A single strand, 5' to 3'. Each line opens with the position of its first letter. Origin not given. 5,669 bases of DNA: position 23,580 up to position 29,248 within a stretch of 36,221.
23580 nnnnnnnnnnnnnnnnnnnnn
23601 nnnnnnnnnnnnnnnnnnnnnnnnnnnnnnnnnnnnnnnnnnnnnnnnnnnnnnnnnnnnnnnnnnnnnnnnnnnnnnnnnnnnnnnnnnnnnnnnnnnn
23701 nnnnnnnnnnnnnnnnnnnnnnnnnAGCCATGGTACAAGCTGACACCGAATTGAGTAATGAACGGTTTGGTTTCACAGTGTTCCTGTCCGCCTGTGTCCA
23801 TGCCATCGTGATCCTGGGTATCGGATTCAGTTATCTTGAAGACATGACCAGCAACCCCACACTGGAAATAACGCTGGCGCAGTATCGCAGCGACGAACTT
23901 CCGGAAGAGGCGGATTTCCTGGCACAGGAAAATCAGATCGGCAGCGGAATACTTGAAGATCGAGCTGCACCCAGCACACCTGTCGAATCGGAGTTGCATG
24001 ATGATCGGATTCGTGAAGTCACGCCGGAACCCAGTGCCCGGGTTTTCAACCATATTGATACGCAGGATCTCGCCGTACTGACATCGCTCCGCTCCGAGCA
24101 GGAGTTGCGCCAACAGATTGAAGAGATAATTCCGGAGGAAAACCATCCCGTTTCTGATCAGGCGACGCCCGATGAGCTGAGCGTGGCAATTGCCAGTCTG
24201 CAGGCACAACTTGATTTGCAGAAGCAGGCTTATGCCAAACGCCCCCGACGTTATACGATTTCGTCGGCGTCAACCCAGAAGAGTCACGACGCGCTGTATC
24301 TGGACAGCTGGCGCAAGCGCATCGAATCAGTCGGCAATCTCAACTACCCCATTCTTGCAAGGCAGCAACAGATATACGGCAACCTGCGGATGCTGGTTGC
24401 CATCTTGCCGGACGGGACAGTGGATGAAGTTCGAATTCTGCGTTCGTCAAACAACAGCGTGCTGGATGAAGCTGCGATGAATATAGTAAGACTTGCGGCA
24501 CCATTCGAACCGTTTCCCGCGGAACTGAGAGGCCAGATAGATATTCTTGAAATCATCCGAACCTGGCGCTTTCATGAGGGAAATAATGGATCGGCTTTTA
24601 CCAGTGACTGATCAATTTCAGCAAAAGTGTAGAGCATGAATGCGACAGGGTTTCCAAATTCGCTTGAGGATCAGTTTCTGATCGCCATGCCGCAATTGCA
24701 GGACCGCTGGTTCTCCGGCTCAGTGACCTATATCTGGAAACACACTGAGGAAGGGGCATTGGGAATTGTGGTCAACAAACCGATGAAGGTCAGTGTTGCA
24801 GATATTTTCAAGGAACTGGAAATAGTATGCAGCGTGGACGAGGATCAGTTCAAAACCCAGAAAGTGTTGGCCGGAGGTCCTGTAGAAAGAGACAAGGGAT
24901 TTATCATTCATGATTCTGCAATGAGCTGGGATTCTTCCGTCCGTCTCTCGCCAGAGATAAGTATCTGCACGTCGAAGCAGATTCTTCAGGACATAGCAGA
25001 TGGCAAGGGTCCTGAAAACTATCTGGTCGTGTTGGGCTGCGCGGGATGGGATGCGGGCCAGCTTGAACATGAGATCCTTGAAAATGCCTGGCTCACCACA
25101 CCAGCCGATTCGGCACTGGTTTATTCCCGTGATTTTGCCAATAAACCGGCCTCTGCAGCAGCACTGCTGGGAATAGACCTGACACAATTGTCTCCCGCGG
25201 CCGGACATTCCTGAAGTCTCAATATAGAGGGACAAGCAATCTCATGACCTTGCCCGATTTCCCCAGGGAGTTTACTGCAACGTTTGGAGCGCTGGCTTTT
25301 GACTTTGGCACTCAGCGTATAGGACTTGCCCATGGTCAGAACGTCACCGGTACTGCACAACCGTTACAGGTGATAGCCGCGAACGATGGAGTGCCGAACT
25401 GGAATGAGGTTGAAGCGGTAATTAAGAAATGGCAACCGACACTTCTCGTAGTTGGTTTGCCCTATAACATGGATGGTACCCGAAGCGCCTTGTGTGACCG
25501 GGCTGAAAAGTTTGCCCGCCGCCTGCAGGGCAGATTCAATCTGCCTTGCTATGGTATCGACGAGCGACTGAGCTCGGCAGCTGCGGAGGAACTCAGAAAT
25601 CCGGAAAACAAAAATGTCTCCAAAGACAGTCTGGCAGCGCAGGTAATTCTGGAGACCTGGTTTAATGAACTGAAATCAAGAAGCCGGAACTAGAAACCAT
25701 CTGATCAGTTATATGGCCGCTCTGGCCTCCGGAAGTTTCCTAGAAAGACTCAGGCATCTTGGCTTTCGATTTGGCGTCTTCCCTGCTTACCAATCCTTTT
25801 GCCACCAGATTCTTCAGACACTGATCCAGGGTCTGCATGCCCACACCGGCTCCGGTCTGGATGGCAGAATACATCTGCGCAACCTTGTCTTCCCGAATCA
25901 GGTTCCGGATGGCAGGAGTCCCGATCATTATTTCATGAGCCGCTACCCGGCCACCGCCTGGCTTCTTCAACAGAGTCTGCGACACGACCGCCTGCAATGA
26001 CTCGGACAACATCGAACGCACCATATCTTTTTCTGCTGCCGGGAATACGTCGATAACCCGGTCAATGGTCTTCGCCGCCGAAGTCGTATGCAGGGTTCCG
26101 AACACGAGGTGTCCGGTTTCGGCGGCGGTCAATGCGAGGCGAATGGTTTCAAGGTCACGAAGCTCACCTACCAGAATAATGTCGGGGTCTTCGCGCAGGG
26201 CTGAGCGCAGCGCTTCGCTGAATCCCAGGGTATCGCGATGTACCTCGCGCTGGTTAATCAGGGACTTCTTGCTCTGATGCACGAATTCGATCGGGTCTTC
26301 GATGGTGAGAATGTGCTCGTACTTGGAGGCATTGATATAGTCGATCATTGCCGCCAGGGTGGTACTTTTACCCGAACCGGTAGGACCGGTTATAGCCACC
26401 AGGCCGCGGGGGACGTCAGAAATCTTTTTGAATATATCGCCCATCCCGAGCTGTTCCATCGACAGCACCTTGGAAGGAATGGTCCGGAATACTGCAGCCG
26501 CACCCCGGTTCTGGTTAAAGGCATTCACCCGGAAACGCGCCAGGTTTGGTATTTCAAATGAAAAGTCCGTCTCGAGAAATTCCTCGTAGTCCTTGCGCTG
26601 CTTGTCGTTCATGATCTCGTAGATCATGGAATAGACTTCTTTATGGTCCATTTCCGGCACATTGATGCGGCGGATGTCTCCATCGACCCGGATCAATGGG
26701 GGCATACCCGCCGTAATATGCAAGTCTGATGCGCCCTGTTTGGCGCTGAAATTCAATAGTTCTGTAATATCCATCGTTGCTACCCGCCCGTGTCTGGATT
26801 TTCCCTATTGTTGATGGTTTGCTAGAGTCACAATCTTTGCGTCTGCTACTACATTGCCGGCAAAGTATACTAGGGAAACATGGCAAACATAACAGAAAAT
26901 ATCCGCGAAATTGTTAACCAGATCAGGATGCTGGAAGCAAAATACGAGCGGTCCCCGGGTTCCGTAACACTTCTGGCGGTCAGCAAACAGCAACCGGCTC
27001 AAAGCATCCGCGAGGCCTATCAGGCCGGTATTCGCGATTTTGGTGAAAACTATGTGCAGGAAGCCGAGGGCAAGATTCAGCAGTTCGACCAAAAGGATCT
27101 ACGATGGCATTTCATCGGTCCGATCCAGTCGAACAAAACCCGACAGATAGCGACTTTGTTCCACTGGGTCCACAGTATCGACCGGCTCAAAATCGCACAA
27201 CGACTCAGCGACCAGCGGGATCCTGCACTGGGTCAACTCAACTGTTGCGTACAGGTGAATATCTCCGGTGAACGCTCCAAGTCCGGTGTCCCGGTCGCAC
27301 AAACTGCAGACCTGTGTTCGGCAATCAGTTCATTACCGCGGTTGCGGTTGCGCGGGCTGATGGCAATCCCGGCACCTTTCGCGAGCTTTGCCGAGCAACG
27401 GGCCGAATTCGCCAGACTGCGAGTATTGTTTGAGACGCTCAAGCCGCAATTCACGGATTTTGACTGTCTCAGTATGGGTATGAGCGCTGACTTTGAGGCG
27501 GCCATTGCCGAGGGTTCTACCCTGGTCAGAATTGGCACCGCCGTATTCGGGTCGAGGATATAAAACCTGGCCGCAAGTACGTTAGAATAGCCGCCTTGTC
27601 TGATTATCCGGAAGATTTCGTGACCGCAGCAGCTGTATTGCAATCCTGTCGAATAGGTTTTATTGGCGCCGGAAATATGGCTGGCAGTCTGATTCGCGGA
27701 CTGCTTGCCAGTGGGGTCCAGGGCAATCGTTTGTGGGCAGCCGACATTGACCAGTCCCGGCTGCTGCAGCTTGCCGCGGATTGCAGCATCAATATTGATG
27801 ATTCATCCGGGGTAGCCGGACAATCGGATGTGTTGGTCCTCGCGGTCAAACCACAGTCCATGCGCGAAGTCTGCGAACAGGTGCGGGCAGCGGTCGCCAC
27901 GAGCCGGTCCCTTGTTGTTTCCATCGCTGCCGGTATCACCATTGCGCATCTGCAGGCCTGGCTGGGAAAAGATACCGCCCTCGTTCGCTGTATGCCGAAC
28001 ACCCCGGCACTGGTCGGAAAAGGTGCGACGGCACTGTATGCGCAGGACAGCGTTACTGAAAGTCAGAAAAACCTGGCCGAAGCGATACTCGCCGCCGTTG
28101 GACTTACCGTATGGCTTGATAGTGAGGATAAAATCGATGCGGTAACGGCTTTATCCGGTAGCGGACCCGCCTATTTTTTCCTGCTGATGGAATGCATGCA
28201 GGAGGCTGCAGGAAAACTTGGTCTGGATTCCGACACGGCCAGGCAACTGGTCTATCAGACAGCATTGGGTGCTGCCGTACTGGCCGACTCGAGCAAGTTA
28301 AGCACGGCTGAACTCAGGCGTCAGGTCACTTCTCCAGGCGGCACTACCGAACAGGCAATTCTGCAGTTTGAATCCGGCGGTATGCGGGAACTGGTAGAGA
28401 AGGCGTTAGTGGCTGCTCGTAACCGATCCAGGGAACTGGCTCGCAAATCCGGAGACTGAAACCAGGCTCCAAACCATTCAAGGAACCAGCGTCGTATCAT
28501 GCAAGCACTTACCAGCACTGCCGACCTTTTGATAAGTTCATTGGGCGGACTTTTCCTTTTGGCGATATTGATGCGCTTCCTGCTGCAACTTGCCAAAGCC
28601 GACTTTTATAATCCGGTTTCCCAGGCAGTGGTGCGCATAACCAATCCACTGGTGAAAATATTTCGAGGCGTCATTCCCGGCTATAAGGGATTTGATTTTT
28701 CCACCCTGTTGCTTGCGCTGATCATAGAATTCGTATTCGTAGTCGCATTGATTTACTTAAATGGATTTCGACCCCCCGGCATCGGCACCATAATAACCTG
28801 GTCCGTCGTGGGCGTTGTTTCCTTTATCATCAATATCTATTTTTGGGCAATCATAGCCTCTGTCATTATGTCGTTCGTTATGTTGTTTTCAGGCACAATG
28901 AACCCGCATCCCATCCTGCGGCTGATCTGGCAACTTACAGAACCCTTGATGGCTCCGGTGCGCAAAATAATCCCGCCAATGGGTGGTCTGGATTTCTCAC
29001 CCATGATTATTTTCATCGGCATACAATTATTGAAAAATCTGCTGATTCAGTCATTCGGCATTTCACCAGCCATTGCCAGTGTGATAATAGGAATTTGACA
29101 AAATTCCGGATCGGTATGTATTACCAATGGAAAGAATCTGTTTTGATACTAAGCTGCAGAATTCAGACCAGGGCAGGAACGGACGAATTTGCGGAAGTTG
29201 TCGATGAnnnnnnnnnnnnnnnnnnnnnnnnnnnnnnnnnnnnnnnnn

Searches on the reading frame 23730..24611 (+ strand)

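Call 4: search_protein_families(library=pfam, proteins=[window:23730-24611:+], max_evalue=0.01)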
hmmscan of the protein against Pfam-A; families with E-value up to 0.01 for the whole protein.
window:23730-24611:+ (293 aa): 2 families
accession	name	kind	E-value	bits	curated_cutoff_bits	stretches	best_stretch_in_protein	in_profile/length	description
PF03544.19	TonB_C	-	1.2e-15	58.1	24.6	1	203-281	2-77/79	Gram-negative bacterial TonB protein C-terminal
PF13103.11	TonB_2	-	1.7e-06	28.5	22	1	213-263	20-72/85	TonB C terminal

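Call 5: search_protein_families(library=ncbifam, proteins=[window:23730-24611:+], max_evalue=0.01)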
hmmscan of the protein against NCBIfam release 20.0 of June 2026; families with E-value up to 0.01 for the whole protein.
window:23730-24611:+ (293 aa): 6 families
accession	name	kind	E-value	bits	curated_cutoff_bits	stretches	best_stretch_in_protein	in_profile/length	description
TIGR01352.1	tonB_Cterm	subfamily_domain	4.2e-13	49.4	27.1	1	205-271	2-68/76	TonB family protein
NF008083.0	PRK10819.1-4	equivalog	3.2e-06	27.3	448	1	172-254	130-211/239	TonB system transport protein TonB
NF047760.1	LIC10042_TonB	equivalog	0.00011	22.3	100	1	184-249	64-130/156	LIC_10042 family TonB-like protein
NF008082.0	PRK10819.1-3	equivalog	0.00045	20.1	265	1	10-247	9-209/242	TonB system transport protein TonB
NF008081.0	PRK10819.1-2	equivalog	0.0029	17.6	377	0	176-248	135-206/240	TonB system transport protein TonB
NF008084.0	PRK10819.1-5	equivalog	0.0093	15.9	315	0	191-242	158-209/249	TonB system transport protein TonB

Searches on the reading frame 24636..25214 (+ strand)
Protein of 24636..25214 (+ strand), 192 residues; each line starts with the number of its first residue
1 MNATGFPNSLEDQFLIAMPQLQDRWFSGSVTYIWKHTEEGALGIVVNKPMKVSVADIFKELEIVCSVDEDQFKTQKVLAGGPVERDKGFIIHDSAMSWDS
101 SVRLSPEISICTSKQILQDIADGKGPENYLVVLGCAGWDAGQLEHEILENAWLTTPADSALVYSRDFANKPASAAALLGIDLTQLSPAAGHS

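Call 7: search_protein_families(library=pfam, proteins=[window:24636-25214:+], max_evalue=0.00001)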
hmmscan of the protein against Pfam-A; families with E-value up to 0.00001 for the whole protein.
window:24636-25214:+ (192 aa): 1 family
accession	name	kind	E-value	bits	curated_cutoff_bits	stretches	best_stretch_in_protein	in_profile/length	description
PF02622.21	DUF179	-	5.5e-43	147.1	27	1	19-175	1-153/157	AlgH-like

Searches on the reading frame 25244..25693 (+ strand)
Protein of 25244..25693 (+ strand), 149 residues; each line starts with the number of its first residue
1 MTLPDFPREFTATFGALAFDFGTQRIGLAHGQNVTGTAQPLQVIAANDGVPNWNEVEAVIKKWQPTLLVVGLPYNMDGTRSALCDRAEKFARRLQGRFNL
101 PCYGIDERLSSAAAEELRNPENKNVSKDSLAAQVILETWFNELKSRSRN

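Call 7: search_protein_families(library=pfam, proteins=[window:25244-25693:+], max_evalue=0.00001)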
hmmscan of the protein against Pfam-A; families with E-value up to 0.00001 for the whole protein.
window:25244-25693:+ (149 aa): 1 family
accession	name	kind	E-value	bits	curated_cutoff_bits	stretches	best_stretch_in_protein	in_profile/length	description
PF03652.20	RuvX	-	4.3e-38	131.1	29.2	1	16-141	3-133/134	Holliday junction resolvase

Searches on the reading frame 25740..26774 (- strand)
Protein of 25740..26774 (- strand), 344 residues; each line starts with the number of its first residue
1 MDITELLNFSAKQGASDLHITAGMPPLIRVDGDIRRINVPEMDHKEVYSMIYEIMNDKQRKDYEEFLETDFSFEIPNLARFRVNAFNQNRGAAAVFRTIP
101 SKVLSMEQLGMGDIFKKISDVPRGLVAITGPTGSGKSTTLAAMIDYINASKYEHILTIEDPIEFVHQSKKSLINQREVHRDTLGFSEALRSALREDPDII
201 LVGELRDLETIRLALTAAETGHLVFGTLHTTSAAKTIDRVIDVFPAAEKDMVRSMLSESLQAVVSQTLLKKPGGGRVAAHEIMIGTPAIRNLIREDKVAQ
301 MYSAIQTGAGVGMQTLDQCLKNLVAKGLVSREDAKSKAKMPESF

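Call 7: search_protein_families(library=pfam, proteins=[window:25740-26774:-], max_evalue=0.00001)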
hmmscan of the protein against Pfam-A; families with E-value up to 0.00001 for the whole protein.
window:25740-26774:- (344 aa): 1 family
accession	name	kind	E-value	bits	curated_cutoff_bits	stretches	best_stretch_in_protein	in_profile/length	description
PF00437.27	T2SSE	-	1.9e-51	175.3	24.9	1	7-271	16-280/370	Type II/IV secretion system protein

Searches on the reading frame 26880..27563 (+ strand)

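Call 7: search_protein_families(library=pfam, proteins=[window:26880-27563:+], max_evalue=0.00001)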
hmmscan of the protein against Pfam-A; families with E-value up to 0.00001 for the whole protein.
window:26880-27563:+ (227 aa): 1 family
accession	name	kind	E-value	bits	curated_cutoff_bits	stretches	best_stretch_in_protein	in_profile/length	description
PF01168.26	Ala_racemase_N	-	7e-22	78.7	24.1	1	13-225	8-218/220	Alanine racemase, N-terminal domain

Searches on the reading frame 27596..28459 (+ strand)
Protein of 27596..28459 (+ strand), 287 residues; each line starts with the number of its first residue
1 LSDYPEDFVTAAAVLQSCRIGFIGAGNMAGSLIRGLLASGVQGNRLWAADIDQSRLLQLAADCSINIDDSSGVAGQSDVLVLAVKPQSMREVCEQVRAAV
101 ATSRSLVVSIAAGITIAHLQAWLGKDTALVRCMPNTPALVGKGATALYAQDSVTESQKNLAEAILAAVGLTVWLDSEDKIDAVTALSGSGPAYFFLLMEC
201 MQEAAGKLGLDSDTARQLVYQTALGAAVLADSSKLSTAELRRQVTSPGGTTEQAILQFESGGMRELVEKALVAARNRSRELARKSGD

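Call 7: search_protein_families(library=pfam, proteins=[window:27596-28459:+], max_evalue=0.00001)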
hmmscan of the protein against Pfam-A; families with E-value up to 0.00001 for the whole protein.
window:27596-28459:+ (287 aa): 2 families
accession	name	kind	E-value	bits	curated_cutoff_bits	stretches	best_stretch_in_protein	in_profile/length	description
PF14748.11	P5CR_dimer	-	2.1e-36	124.8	25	1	177-281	1-105/105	Pyrroline-5-carboxylate reductase dimerisation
PF03807.23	F420_oxidored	-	1.2e-16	61.5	21.6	1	19-113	1-94/94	NADP oxidoreductase coenzyme F420-dependent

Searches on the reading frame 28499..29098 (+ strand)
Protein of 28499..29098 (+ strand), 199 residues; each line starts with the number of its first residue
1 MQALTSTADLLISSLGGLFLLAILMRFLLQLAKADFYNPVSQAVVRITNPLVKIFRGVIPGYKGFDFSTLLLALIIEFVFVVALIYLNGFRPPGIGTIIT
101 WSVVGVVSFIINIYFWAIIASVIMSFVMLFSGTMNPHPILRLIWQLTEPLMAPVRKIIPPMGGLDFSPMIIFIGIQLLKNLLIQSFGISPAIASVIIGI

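Call 7: search_protein_families(library=pfam, proteins=[window:28499-29098:+], max_evalue=0.00001)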
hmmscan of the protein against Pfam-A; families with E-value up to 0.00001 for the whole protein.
window:28499-29098:+ (199 aa): 1 family
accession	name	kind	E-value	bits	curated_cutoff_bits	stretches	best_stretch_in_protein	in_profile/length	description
PF02325.22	YGGT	-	1.7e-35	121.7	27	2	109-182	2-70/70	YGGT family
